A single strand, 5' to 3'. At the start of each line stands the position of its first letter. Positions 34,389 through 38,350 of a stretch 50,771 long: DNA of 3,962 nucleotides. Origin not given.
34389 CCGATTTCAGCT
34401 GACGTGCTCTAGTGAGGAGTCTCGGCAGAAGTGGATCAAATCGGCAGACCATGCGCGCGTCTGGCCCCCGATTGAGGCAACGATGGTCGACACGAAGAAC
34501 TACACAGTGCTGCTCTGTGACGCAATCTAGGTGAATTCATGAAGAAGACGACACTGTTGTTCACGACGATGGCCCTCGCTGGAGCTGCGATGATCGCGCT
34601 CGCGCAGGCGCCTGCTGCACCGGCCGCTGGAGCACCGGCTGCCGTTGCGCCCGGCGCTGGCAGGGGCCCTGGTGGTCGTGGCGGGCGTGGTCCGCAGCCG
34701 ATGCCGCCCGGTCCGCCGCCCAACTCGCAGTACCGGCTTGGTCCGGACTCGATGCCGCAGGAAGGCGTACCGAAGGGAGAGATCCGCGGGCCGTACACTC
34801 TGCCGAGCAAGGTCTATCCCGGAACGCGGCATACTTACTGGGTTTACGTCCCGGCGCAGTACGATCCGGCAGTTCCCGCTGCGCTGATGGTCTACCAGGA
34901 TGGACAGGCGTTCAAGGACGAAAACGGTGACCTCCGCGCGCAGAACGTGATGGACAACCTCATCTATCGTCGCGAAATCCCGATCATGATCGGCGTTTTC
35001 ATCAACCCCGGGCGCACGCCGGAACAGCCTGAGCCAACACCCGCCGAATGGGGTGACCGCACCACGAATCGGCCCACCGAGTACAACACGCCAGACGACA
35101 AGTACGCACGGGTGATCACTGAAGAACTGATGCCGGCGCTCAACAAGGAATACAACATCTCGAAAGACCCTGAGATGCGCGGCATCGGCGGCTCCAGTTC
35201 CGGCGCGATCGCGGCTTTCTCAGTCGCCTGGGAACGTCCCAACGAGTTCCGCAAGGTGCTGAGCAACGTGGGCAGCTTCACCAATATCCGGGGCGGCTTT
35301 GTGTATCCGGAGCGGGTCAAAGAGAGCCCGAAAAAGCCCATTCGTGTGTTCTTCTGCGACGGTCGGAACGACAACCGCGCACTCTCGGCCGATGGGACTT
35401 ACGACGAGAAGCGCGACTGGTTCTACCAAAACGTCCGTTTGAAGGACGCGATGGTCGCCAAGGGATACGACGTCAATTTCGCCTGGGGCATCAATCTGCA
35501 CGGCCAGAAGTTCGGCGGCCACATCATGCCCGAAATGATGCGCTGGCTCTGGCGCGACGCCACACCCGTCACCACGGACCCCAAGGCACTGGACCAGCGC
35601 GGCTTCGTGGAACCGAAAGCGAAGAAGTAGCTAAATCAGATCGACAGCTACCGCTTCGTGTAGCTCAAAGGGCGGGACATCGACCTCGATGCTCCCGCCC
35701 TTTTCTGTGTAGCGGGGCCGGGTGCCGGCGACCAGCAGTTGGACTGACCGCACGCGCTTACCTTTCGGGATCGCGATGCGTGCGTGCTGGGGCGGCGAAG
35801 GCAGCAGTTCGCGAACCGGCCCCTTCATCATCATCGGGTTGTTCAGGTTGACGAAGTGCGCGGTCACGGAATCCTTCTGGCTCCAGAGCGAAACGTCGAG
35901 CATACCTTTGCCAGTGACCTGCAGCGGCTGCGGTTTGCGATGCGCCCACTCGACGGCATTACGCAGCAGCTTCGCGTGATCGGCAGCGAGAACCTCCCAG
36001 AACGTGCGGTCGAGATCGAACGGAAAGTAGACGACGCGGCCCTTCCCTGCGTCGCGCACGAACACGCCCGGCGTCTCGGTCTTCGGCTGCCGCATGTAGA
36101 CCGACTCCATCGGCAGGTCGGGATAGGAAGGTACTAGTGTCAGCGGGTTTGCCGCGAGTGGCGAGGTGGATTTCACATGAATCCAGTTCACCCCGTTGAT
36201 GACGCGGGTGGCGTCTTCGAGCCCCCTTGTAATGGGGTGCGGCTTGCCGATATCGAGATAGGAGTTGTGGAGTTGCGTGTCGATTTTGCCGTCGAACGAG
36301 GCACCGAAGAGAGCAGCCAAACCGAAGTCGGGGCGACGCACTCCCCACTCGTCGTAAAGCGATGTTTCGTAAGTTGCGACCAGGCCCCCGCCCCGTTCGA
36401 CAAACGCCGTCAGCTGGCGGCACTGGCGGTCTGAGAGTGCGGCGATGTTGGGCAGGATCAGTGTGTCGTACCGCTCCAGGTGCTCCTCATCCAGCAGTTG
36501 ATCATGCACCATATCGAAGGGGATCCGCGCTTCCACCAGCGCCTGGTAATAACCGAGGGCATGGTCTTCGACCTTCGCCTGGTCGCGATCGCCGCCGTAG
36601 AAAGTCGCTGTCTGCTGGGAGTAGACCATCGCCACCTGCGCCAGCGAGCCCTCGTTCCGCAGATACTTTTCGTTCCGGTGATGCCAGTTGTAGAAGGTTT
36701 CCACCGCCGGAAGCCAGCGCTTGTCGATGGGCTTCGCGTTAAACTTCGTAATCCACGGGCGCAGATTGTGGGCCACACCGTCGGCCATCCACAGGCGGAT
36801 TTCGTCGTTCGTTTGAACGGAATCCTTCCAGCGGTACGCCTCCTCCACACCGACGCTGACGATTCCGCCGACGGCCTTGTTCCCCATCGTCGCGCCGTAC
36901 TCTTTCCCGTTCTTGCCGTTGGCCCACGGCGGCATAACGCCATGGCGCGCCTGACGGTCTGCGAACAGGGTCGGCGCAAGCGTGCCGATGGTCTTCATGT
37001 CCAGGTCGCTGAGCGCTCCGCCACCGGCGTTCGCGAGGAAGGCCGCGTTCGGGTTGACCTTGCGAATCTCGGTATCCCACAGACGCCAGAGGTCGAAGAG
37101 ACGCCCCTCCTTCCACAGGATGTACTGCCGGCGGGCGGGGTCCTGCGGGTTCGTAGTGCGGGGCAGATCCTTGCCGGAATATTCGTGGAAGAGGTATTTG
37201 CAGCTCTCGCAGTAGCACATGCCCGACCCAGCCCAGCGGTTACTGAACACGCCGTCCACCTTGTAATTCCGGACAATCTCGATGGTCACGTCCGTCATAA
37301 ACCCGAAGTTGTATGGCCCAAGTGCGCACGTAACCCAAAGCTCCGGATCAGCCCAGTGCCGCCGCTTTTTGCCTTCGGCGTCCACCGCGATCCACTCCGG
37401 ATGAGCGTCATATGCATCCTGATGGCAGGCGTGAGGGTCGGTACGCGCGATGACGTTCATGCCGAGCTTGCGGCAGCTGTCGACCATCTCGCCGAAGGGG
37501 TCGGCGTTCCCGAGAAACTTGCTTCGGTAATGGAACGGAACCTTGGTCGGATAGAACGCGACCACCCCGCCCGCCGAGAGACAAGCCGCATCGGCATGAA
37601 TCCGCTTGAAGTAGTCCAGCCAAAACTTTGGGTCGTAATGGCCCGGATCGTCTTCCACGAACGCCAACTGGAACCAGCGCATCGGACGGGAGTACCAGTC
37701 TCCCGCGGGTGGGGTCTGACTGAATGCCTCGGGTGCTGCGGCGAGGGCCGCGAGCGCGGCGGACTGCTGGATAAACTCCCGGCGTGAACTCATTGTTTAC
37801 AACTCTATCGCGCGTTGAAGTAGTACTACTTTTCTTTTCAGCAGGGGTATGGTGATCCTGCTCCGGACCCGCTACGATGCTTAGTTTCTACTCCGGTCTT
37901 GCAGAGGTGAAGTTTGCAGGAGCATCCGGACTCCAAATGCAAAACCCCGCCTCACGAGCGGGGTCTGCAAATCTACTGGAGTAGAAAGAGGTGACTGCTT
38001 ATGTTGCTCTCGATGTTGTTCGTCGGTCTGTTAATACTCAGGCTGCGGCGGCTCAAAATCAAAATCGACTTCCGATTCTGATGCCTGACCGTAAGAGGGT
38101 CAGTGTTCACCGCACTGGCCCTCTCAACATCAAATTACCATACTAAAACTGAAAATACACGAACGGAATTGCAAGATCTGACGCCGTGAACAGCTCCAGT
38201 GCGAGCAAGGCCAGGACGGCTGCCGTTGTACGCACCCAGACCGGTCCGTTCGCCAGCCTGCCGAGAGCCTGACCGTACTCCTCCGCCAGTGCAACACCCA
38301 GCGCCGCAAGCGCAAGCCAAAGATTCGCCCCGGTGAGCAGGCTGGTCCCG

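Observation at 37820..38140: Copy 2 of the module; comparing the copies shows protein-level selection on the mini-ORF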

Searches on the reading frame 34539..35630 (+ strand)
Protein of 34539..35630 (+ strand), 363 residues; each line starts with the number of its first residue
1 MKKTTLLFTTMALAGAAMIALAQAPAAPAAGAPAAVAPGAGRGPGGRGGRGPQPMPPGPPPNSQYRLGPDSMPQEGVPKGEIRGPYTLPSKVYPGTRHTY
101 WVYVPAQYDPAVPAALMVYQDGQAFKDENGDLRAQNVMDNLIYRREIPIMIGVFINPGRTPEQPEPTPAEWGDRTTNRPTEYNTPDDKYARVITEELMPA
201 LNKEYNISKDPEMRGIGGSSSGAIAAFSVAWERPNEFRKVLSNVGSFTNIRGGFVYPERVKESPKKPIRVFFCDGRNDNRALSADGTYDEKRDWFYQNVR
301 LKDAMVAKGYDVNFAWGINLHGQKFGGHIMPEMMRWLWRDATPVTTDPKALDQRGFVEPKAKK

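Call 11: search_protein_families(library=pfam, proteins=[window:34539-35630:+])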
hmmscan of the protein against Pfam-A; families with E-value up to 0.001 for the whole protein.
window:34539-35630:+ (363 aa): 1 family
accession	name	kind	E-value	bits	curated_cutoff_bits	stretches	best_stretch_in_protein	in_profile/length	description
PF00756.26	Esterase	-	1.3e-14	55.1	22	1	95-243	5-146/251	Putative esterase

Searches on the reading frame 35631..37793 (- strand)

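Call 11: search_protein_families(library=pfam, proteins=[window:35631-37793:-])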
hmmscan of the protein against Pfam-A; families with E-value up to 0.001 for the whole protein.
window:35631-37793:- (720 aa): 5 families
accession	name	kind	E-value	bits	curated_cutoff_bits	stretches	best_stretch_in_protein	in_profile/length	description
PF14871.12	GHL6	-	1.4e-18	67.8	35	1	56-185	3-131/132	Hypothetical glycosyl hydrolase 6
PF08532.16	Glyco_hydro_42M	-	4.3e-15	56.2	25.8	1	385-482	1-98/207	Beta-galactosidase trimerisation domain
PF06283.17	ThuA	-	4.2e-11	43.9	33.4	1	420-617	28-209/209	Trehalose utilisation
PF02638.21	GHL10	-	3.4e-05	23.5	27.9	1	95-250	65-223/311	Glycosyl hydrolase-like 10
PF09822.16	ABC_transp_aux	-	0.0004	20.2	34.7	1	410-477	16-82/288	ABC-type uncharacterized transport system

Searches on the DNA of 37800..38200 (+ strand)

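Call 29: search_rna_families(source=window, start=37800, end=38200, threshold=evalue, max_evalue=10)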
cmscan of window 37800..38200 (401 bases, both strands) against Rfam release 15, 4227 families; matches with E-value up to 10: 6.
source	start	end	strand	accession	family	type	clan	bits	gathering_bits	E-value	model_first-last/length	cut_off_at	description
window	37892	37968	+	RF02083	OrzO-P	Gene; antitoxin;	-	20.2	60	0.66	1-76/76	no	OrzO-P RNA antitoxin family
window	38036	38104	+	RF02506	Atu_Ti1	Gene; sRNA;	-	17.5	55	2.3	1-92/92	no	Rhizobiales sRNA Atu_Ti1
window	37936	37996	-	RF02278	Betaproteobacteria_toxic_sRNA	Gene; sRNA;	-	17.3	50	0.47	1-64/64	no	Betaproteobacteria toxic small RNA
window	38105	38192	+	RF01279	snoR53Y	Gene; snRNA; snoRNA; CD-box;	CL00080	15.5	43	5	1-76/76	no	Small nucleolar RNA snoR53Y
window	37943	37967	-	RF00624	P9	Gene;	-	14.4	43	1.5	49-73/74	no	Pseudomonas sRNA P9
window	37944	37971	-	RF01844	SmY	Gene; snRNA; splicing;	-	12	39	4.1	51-79/80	no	SmY spliceosomal RNA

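Call 34: build_rna_model(alignment_id=A2, structure=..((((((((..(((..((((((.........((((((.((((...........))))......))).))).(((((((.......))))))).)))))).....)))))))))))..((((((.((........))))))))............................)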
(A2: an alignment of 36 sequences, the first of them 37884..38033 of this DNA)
Model R1 built from alignment A2 (36 sequences, 171 columns); structure: as given.
model positions 155; base pairs 42; branch points 2; effective number of sequences 1.93; information 0.59 bits per position. Calibrated on 0.2 Mb of random sequence (short: E-values are rough).
structure used (alignment columns):
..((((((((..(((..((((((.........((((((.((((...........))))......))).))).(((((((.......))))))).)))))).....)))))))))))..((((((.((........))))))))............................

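Call 36: search_with_rna_model(model_id=R1, sources=[window, L001, L002, L003, L004, L005, L006, L007, L008, L009, L010, L011, L012, L013, L014, L015, L016, L017, L018, L019, L020, L021, L022, L023, L024, L025, L026, L027, L028, L029, L030, L031, L032, L033, L034, L035, L036, L037, L038, L039, L040, L041, L042, L043, L044, L045, L046, L047, L048, L049, L050, L051, L052, L053, L054, L055, L056, L057, L058, L059, L060, L061, L062, L063, L064, L065, L066, L067, L068, L069, L070, L071, L072, L073, L074, L075, L076, L077, L078, L079, L080, L081, L082], max_evalue=1, make_alignment=true)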
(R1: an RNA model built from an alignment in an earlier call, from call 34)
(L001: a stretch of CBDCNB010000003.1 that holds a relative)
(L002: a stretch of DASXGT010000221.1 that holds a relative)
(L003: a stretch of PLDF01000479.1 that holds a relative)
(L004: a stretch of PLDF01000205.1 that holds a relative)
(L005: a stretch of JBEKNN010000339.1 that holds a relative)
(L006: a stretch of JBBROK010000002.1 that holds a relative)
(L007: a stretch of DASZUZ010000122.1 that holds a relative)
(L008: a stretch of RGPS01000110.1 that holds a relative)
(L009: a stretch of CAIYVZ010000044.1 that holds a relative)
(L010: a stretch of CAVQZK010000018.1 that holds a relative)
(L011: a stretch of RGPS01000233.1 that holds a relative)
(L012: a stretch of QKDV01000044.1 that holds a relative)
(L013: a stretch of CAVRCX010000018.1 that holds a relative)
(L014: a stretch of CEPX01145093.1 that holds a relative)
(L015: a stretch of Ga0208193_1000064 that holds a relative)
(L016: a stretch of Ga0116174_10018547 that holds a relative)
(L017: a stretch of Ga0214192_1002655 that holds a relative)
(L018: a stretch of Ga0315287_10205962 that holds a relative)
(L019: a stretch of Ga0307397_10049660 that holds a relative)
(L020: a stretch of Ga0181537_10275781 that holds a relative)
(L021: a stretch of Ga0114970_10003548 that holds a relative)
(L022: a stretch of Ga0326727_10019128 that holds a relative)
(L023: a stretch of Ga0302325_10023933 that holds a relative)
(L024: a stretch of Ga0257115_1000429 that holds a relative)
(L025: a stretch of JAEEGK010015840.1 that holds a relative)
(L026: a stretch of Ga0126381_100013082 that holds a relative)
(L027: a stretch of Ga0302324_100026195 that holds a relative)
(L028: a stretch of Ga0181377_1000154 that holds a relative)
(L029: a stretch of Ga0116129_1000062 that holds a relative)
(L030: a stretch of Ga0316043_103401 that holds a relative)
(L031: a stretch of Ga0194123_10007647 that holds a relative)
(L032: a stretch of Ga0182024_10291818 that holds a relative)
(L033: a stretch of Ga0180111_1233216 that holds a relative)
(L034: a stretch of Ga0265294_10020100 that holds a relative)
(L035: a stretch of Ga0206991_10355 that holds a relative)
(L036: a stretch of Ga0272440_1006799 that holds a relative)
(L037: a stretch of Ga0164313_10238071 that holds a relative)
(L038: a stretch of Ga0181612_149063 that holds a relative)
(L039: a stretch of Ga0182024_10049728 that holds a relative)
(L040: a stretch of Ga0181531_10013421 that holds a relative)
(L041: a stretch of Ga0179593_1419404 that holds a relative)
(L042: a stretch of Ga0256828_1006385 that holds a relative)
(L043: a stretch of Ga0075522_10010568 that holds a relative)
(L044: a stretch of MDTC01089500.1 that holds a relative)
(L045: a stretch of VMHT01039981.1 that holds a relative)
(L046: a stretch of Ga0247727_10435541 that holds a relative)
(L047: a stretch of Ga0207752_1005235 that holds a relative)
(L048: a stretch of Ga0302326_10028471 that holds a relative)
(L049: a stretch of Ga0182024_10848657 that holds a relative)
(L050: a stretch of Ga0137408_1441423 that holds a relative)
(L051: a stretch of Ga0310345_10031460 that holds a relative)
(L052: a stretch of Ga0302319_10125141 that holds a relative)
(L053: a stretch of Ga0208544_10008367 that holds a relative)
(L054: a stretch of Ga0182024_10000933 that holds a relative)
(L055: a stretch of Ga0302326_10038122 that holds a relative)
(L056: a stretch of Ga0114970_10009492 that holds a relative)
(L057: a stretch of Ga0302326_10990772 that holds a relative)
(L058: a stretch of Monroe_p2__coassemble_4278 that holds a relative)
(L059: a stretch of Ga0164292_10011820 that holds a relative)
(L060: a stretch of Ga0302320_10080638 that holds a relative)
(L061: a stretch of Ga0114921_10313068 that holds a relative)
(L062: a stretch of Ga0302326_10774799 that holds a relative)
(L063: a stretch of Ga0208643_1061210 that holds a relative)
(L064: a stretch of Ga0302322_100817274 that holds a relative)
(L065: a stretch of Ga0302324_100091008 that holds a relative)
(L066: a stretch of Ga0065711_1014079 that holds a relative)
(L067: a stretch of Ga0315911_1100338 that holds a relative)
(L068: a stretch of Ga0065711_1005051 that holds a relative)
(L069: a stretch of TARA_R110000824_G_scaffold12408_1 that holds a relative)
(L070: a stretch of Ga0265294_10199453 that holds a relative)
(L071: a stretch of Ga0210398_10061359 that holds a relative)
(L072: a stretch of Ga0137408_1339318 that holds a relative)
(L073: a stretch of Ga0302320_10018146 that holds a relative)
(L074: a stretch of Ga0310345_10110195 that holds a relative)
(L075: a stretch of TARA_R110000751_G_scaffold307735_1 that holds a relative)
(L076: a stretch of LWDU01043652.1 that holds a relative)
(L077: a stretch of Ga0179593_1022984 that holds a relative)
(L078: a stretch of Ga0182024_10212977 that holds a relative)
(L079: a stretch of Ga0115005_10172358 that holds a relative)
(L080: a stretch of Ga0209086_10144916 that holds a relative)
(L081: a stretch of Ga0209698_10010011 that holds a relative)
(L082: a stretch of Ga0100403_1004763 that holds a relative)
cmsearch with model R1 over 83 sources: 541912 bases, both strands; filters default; matches with E-value up to 1: 55.
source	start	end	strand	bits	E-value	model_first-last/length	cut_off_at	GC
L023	12377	12531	-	160.6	1.6e-31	1-155/155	no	0.48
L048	3252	3406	+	160.6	1.6e-31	1-155/155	no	0.48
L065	2931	3085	+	160.6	1.6e-31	1-155/155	no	0.48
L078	1823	1974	+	157.6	7e-31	1-155/155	no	0.49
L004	4466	4617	-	154.9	2.6e-30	1-155/155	no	0.51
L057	118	271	-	154.5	3.1e-30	1-155/155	no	0.51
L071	830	984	+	152.9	6.9e-30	1-155/155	no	0.54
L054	6407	6560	-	152.5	8.6e-30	1-155/155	no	0.51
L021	5991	6143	-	152.4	9e-30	1-155/155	no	0.53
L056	904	1057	-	149.3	4e-29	1-155/155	no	0.54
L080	888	1041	+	149.3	4e-29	1-155/155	no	0.54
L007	4078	4234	+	149.3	4.1e-29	1-155/155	no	0.55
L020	545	700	-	149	4.7e-29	1-155/155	no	0.54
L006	6536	6691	+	146.7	1.4e-28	1-155/155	no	0.52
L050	855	1011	-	145.8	2.2e-28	1-155/155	no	0.5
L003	3757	3911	+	145.5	2.6e-28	1-155/155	no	0.52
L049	890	1044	+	145.5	2.6e-28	1-155/155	no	0.52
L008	1573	1726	-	144.7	4e-28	1-155/155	no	0.54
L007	4499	4653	+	143.9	5.7e-28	1-155/155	no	0.51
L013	1984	2139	-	143.3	7.6e-28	1-155/155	no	0.49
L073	8447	8602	+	143.3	7.6e-28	1-155/155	no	0.49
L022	3188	3342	+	142.9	9.5e-28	1-155/155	no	0.49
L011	7333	7483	+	140.5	3e-27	1-155/155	no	0.54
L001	159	309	+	140.5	3.1e-27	1-155/155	no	0.52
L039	942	1096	+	137.8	1.1e-26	1-155/155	no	0.55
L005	6559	6711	-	137.8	1.2e-26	1-155/155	no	0.48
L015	106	258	+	137.8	1.2e-26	1-155/155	no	0.48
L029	5964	6116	-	137.8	1.2e-26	1-155/155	no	0.48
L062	186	339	-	137.7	1.2e-26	1-155/155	no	0.49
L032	1896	2052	+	137.4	1.4e-26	1-155/155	no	0.54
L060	3859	4013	-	137.1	1.6e-26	1-155/155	no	0.54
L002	5121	5275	-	134.5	5.8e-26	1-155/155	no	0.5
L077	1976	2130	-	129.5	6.6e-25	1-155/155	no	0.53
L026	1602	1752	+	127.9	1.4e-24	1-155/155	no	0.54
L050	2218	2370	+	126.5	2.9e-24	1-155/155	no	0.49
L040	3737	3889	-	125.9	3.9e-24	1-155/155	no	0.48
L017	7743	7894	-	124.3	8.8e-24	1-155/155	no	0.53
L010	5533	5688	-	124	1e-23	1-155/155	no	0.51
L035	3795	3947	+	121.5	3.4e-23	1-155/155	no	0.54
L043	1228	1397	-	120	7.3e-23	1-155/155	no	0.55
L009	7532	7681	+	119.2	1e-22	1-155/155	no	0.56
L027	10972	11126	-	118.7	1.4e-22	1-155/155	no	0.49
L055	5223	5377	-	118.7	1.4e-22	1-155/155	no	0.49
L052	82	235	-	116.4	4.1e-22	1-155/155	no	0.49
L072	1149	1348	-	116.3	4.4e-22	1-155/155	no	0.56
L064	13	174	-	116.1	4.8e-22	1-155/155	no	0.56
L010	5188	5344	-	114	1.3e-21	1-155/155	no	0.47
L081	5069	5238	+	111.3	5.1e-21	1-155/155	no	0.55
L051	4006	4092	+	24.3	0.018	1-155/155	no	0.32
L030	1237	1331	+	20.8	0.098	1-155/155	no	0.34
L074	1087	1189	-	20.3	0.12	1-155/155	no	0.34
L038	3990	4079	+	17.9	0.41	1-155/155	no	0.33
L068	9048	9137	-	17.9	0.41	1-155/155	no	0.33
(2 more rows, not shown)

Alignment A3: 55 matches aligned to the model, 259 columns, each read 5' to 3' on its own strand. Consensus structure (alignment columns), stored with it:
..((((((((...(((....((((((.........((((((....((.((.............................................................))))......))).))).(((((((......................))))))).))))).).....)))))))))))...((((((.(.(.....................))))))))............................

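Call 49: search_dna_similar(query=window:37840-38145:+, collection=plasmids, mode=distant, max_evalue=0.001)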
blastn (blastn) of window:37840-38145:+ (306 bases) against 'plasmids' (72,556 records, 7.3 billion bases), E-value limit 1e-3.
No match.

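Call 50: search_dna_similar(query=window:37840-38145:+, collection=phages, mode=distant, max_evalue=0.001)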
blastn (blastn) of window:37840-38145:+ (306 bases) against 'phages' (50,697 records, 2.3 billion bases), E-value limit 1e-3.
No match.

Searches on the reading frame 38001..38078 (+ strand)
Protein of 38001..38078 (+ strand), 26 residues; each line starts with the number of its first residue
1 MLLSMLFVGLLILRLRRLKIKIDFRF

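Call 32: search_protein_families(library=pfam, proteins=[window:38001-38078:+], max_evalue=10)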
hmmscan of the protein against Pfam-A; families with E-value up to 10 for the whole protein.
seq(26 aa): 0 families

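Call 33: search_protein_families(library=ncbifam, proteins=[window:38001-38078:+], max_evalue=10)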
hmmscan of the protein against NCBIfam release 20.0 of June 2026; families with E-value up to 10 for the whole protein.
seq(26 aa): 0 families
